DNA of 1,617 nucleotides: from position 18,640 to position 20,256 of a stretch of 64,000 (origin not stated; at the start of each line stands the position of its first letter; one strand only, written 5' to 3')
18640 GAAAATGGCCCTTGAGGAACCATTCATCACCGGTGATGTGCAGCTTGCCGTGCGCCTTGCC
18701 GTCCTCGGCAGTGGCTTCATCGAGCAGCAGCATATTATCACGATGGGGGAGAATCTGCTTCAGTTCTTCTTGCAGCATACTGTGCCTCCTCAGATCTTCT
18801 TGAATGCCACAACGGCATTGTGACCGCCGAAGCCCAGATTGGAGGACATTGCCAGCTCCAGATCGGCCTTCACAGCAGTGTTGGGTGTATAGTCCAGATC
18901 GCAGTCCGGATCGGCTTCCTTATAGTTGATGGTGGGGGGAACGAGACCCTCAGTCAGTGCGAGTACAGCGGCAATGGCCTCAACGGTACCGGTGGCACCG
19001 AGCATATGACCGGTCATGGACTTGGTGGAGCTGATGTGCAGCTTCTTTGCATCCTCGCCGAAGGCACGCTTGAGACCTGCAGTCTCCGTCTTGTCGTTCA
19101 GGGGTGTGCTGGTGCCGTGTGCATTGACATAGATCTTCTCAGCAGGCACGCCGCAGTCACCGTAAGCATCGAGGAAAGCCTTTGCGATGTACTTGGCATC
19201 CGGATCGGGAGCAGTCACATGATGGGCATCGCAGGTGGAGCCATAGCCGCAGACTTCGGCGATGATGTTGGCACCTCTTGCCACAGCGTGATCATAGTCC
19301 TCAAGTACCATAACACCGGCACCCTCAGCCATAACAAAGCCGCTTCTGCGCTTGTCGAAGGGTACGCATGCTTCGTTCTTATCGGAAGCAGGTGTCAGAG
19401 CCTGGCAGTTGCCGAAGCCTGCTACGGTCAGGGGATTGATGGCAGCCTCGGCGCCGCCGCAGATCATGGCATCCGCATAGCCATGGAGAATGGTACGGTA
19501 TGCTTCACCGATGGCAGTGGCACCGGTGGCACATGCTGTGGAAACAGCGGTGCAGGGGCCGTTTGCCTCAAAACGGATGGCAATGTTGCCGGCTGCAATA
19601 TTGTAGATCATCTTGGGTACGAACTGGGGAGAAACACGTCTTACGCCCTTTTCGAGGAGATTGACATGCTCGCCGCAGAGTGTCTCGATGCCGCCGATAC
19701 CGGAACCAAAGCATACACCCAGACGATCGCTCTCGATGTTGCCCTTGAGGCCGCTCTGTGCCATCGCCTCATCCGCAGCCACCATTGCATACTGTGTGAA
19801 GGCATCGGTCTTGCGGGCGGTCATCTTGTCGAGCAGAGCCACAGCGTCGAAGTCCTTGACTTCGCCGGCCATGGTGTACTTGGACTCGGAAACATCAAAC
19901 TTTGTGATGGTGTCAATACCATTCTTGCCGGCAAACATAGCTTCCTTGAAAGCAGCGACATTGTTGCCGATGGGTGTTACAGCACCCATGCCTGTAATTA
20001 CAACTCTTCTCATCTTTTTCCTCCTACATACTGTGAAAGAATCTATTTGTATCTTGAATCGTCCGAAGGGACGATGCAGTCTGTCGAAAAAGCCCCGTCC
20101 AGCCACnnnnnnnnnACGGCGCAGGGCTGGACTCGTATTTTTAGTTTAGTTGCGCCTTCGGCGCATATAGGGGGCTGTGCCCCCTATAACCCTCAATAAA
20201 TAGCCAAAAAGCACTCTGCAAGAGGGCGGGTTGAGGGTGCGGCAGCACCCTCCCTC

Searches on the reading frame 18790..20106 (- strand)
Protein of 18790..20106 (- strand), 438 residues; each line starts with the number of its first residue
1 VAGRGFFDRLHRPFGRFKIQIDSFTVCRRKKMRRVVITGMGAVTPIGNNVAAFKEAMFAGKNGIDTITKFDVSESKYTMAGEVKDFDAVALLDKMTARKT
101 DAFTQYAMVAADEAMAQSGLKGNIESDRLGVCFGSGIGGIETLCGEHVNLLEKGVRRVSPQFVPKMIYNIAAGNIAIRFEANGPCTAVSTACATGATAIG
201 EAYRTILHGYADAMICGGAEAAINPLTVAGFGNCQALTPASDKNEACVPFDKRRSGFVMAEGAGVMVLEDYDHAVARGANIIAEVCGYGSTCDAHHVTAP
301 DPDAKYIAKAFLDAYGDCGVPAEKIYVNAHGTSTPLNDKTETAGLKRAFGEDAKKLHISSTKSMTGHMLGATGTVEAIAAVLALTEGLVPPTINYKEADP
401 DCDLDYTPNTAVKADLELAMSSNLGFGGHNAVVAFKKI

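Call 53: search_protein_families(library=pfam, proteins=[window:18790-20106:-], max_evalue=0.001)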
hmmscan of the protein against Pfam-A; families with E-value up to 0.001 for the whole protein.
window:18790-20106:- (438 aa): 3 families
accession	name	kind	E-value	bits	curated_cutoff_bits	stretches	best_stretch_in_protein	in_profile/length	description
PF00109.32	ketoacyl-synt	-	2.7e-55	188.1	20.8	1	32-273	1-251/252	Beta-ketoacyl synthase, N-terminal domain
PF02801.28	Ketoacyl-synt_C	-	1.9e-34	118.6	20.8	1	283-395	2-118/119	Beta-ketoacyl synthase, C-terminal domain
PF00108.29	Thiolase_N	-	0.001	19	26.4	1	180-221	73-114/260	Thiolase, N-terminal domain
